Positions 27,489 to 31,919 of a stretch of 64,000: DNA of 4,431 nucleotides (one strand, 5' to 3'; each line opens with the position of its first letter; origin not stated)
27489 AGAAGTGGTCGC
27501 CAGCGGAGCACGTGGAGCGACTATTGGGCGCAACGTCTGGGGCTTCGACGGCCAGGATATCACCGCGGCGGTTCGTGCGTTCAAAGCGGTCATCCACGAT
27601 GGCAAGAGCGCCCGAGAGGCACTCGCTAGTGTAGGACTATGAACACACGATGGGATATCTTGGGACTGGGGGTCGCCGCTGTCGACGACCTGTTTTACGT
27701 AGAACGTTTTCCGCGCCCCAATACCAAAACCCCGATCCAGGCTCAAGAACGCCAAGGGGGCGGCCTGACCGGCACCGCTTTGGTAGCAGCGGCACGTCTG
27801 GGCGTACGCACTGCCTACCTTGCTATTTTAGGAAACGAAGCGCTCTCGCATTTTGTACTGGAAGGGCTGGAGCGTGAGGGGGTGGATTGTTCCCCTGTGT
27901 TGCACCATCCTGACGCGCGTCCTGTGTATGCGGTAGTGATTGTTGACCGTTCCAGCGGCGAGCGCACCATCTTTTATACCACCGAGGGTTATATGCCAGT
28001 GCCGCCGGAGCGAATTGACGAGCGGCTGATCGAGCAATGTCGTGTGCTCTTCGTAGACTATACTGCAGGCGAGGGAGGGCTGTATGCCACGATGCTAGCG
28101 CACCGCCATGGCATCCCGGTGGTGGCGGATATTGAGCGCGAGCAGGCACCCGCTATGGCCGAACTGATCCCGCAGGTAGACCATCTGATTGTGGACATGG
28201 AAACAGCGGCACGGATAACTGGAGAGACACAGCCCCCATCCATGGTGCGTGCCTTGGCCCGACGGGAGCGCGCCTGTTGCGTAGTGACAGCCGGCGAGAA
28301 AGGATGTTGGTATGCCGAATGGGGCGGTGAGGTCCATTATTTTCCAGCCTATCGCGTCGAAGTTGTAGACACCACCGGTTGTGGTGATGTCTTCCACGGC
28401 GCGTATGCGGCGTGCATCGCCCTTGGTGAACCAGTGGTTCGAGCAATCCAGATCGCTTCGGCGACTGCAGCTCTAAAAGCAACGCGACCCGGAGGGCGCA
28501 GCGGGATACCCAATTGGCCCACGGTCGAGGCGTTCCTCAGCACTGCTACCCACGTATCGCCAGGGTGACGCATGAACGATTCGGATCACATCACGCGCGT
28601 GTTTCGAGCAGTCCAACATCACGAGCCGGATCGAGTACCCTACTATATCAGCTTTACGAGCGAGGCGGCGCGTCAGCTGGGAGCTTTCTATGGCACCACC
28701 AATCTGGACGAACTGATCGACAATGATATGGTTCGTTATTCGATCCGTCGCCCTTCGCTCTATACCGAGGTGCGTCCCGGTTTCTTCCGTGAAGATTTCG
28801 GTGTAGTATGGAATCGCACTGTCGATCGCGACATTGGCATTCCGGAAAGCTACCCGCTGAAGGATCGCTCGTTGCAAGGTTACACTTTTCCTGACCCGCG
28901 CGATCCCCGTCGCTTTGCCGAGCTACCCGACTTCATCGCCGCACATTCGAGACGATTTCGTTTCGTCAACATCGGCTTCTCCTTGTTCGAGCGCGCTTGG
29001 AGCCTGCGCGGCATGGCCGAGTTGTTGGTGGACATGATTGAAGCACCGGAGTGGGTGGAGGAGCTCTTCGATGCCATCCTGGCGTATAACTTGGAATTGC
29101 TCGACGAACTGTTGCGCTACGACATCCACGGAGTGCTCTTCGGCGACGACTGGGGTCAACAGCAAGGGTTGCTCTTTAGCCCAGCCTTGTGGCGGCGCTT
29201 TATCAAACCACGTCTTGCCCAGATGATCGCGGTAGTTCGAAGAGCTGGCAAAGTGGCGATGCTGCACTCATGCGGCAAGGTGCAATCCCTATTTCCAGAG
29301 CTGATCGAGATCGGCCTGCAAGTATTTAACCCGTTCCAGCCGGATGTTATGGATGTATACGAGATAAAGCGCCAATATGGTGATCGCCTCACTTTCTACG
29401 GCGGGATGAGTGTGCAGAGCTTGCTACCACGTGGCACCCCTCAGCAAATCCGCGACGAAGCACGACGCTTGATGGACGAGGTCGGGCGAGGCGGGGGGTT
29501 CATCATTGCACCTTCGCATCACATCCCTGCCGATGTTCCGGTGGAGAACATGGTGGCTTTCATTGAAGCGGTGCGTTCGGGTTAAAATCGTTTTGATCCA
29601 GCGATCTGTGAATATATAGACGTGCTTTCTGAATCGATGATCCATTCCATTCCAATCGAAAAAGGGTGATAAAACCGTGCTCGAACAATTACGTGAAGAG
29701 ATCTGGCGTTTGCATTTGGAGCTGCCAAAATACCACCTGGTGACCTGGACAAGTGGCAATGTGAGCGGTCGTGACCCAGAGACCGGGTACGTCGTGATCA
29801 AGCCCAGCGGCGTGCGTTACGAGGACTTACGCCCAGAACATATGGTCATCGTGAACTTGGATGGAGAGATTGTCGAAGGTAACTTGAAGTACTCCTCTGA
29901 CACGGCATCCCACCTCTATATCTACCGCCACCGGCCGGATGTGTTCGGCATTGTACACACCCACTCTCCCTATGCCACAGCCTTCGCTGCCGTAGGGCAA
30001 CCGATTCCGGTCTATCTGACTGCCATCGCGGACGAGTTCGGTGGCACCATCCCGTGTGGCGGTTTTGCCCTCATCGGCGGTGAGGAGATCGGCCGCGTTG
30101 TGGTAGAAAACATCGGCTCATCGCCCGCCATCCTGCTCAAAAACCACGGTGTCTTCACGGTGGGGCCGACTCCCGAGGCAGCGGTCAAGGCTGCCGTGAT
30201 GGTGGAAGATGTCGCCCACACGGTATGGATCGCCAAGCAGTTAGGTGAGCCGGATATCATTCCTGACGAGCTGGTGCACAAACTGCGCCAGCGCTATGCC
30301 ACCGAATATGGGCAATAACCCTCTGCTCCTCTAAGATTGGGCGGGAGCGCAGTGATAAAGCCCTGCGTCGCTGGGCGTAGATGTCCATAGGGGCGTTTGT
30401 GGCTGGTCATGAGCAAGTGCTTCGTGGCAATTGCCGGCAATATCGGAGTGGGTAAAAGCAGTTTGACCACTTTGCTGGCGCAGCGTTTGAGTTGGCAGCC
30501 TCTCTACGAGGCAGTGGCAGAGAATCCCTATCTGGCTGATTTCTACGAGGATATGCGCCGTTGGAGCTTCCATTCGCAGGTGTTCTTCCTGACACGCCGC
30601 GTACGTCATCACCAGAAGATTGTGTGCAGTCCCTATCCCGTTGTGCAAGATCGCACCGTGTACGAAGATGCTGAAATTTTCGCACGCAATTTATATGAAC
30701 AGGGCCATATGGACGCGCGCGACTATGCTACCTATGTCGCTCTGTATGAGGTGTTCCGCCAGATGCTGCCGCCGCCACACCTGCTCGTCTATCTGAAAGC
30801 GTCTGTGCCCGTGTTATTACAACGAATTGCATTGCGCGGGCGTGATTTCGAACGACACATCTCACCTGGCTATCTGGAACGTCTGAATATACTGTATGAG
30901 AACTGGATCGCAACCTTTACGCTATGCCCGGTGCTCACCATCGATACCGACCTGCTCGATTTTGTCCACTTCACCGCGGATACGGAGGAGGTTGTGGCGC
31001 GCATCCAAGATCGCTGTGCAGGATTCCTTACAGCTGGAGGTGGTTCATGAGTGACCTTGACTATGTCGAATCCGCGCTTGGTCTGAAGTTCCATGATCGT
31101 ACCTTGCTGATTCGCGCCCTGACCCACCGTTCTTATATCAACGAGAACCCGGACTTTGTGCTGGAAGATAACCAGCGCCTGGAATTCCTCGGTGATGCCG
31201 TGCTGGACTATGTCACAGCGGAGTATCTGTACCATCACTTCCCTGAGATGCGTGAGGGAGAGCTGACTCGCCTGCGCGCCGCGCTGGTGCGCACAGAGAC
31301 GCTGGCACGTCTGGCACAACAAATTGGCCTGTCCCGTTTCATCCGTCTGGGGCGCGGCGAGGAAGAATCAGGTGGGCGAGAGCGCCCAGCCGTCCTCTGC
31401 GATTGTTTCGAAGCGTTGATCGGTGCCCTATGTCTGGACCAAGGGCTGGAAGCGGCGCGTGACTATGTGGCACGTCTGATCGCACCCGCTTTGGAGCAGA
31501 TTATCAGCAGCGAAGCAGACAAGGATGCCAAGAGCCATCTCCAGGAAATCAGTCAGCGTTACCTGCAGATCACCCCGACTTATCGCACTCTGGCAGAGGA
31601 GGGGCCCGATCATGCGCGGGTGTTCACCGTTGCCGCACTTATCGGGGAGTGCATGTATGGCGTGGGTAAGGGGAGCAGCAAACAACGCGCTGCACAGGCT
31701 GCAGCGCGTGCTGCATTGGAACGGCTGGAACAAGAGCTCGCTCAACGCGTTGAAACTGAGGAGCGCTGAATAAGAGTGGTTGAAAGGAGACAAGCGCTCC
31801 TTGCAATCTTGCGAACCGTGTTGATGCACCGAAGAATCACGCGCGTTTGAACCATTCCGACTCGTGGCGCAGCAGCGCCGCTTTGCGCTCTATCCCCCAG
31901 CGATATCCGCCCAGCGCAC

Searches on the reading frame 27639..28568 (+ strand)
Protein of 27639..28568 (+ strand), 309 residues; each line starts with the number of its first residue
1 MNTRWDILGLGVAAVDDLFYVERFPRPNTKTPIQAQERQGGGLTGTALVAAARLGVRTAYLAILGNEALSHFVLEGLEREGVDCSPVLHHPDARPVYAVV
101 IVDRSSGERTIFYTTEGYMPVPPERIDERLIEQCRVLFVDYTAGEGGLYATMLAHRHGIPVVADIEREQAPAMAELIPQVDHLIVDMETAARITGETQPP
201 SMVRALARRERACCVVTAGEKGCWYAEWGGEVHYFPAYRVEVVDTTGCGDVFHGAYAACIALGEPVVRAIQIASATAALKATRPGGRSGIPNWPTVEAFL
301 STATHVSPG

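Call 15: search_protein_families(library=pfam, proteins=[window:27639-28568:+], max_evalue=0.00001)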
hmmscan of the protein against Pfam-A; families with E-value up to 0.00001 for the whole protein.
window:27639-28568:+ (309 aa): 1 family
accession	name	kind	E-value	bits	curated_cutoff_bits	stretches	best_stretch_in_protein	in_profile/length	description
PF00294.29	PfkB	-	2.5e-41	142.4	25.8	1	19-292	16-301/302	pfkB family carbohydrate kinase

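Call 74: search_protein_families(library=ncbifam, proteins=[window:27639-28568:+], max_evalue=1e-10)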
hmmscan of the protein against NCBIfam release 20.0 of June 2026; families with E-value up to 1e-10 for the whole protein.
window:27639-28568:+ (309 aa): 11 families
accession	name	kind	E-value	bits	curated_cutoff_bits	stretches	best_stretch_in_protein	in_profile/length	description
TIGR02152.1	D_ribokin_bact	equivalog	1.3e-33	116.7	299.65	1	10-296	4-296/298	ribokinase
TIGR04382.1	myo_inos_iolC_N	equivalog_domain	3.8e-29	102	300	1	37-300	30-309/309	5-dehydro-2-deoxygluconokinase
NF008353.0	PRK11142.1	equivalog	5.4e-29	101.7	341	1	9-302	7-305/307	ribokinase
NF053626.1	RibKinHalex1628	equivalog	2.1e-26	93.1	330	1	11-301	8-292/293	ATP-dependent ribose-1-phosphate kinase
NF049991.1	TagKinase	equivalog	4.1e-20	71.8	420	1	168-304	183-319/321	tagatose kinase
NF041332.1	KDG_KDGal_kin_Halo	equivalog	1.3e-19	70.8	440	1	171-286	181-297/320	bifunctional 2-dehydro-3-deoxygluconokinase/2-dehydro-3-deoxygalactonokinase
NF040938.1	KDG_KDGal_kin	equivalog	3.5e-19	69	400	1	173-301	176-304/305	bifunctional 2-dehydro-3-deoxygluconokinase/2-dehydro-3-deoxygalactonokinase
NF047869.1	myo_kin_aldol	exception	1.7e-16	59.7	600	0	4-142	6-141/586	bifunctional 5-dehydro-2-deoxygluconokinase/5-dehydro-2-deoxyphosphogluconate aldolase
NF006957.1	PRK09434.1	equivalog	1.6e-15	57.5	450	0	180-292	180-298/302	fructokinase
NF041134.1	R1P_kin_Thcocales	equivalog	4.5e-15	55.8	500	1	6-290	2-272/291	ADP-dependent ribose-1-phosphate kinase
NF007321.0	PRK09813.1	equivalog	1.6e-12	47.5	247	1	44-278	27-252/261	fructoselysine 6-kinase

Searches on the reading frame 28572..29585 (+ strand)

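Call 15: search_protein_families(library=pfam, proteins=[window:28572-29585:+], max_evalue=0.00001)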
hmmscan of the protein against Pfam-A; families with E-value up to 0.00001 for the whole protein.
window:28572-29585:+ (337 aa): 1 family
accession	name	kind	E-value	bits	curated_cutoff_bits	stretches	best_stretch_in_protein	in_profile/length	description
PF01208.23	URO-D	-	4.1e-26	92.3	23.9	1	145-336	159-345/346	Uroporphyrinogen decarboxylase (URO-D)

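Call 74: search_protein_families(library=ncbifam, proteins=[window:28572-29585:+], max_evalue=1e-10)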
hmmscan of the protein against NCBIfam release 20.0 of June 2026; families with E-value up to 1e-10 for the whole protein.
window:28572-29585:+ (337 aa): 3 families
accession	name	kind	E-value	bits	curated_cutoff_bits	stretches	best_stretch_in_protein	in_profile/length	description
TIGR01463.1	mtaA_cmuA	subfamily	4e-19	69.1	235.4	1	140-336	149-337/340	MtaA/CmuA family methyltransferase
NF004889.0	PRK06252.1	subfamily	4e-17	62.2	244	1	142-335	152-334/340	methylcobalamin:coenzyme M methyltransferase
NF040654.1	MtaA_Meth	equivalog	2.2e-14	53.2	400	1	142-333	150-331/337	methylcobamide:CoM methyltransferase MtaA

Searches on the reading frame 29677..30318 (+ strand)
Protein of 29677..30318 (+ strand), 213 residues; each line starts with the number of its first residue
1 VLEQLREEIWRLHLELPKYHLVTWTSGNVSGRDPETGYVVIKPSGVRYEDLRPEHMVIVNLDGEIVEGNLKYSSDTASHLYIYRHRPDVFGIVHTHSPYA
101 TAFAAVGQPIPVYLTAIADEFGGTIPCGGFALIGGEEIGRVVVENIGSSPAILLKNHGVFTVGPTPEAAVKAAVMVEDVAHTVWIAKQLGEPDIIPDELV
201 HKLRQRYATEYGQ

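Call 15: search_protein_families(library=pfam, proteins=[window:29677-30318:+], max_evalue=0.00001)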
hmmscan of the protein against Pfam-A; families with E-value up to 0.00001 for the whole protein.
window:29677-30318:+ (213 aa): 1 family
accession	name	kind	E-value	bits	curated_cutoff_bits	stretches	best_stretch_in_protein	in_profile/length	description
PF00596.27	Aldolase_II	-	7.1e-52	176.4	22.2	1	7-182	1-181/183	Class II Aldolase and Adducin N-terminal domain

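Call 74: search_protein_families(library=ncbifam, proteins=[window:29677-30318:+], max_evalue=1e-10)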
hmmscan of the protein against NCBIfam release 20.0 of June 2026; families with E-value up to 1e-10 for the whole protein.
window:29677-30318:+ (213 aa): 25 families
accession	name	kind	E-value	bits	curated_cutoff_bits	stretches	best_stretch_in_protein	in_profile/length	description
NF005123.0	PRK06557.1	subfamily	7.3e-101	336.5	251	1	1-213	8-222/223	L-ribulose-5-phosphate 4-epimerase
NF006047.0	PRK08193.1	subfamily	5.6e-57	193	257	1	1-206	1-220/231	L-ribulose-5-phosphate 4-epimerase AraD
NF009003.0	PRK12348.1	subfamily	1.2e-54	185.4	331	1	2-190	1-200/228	L-ribulose-5-phosphate 4-epimerase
TIGR00760.1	araD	equivalog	7.4e-53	179.1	389.1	1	1-191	1-202/228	L-ribulose-5-phosphate 4-epimerase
NF009625.0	PRK13145.1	equivalog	5.3e-47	160.3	369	1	2-189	5-205/235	L-ribulose-5-phosphate 4-epimerase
NF009002.0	PRK12347.1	subfamily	3.9e-46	157.1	386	1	1-194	1-207/231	L-ribulose-5-phosphate 4-epimerase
NF009691.0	PRK13213.1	equivalog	1.6e-41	142.3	489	1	1-190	1-204/231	L-ribulose-5-phosphate 4-epimerase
NF005302.0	PRK06833.1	equivalog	1.7e-39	135.5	264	1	2-213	3-212/214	L-fuculose-phosphate aldolase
NF053831.1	RU1PAldHalo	equivalog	2.8e-37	128.2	300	1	21-213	19-208/208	ribulose-1-phosphate aldolase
NF004527.0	PRK05874.1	equivalog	8.4e-32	110.5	308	1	20-207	22-210/218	L-fuculose-phosphate aldolase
NF004855.0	PRK06208.1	subfamily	4.7e-28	98.2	255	1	24-210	62-251/274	class II aldolase/adducin family protein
NF005984.0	PRK08087.1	subfamily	2e-27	96.4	264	1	4-182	5-180/215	L-fuculose-phosphate aldolase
TIGR01086.1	fucA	equivalog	3.4e-26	92.3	400.25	1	5-182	5-179/214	L-fuculose-phosphate aldolase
NF006208.0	PRK08333.1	equivalog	2.8e-23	82.5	267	1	26-187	26-183/189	aldolase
NF005484.0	PRK07090.1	equivalog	2.4e-21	76.2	261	1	26-202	52-229/260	aldolase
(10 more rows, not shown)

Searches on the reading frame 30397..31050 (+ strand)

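Call 15: search_protein_families(library=pfam, proteins=[window:30397-31050:+], max_evalue=0.00001)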
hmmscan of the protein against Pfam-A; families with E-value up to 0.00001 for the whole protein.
window:30397-31050:+ (217 aa): 2 families
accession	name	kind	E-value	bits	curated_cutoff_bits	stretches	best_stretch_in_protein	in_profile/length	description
PF01712.25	dNK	-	1.5e-53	182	27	1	11-206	2-201/203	Deoxynucleoside kinase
PF13238.12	AAA_18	-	4.4e-06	27.6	29.4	0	10-148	1-112/128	AAA domain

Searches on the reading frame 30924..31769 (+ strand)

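Call 15: search_protein_families(library=pfam, proteins=[window:30924-31769:+], max_evalue=0.00001)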
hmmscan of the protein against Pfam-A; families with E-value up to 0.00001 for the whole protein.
window:30924-31769:+ (281 aa): 4 families
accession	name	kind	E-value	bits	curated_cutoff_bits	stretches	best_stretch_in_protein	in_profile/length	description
PF14622.11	Ribonucleas_3_3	-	2.4e-40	138.1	35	1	58-188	1-126/128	Ribonuclease-III-like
PF00636.31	Ribonuclease_3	-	1.3e-28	100.2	27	1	84-174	1-102/102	Ribonuclease III domain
PF00035.32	dsrm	-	2.2e-15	57.4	23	1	202-268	1-66/66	Double-stranded RNA binding motif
PF22935.1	RM44_endonuclase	-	8.2e-12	45.8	27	1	53-169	14-139/139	Large ribosomal subunit protein mL44, endonuclease domain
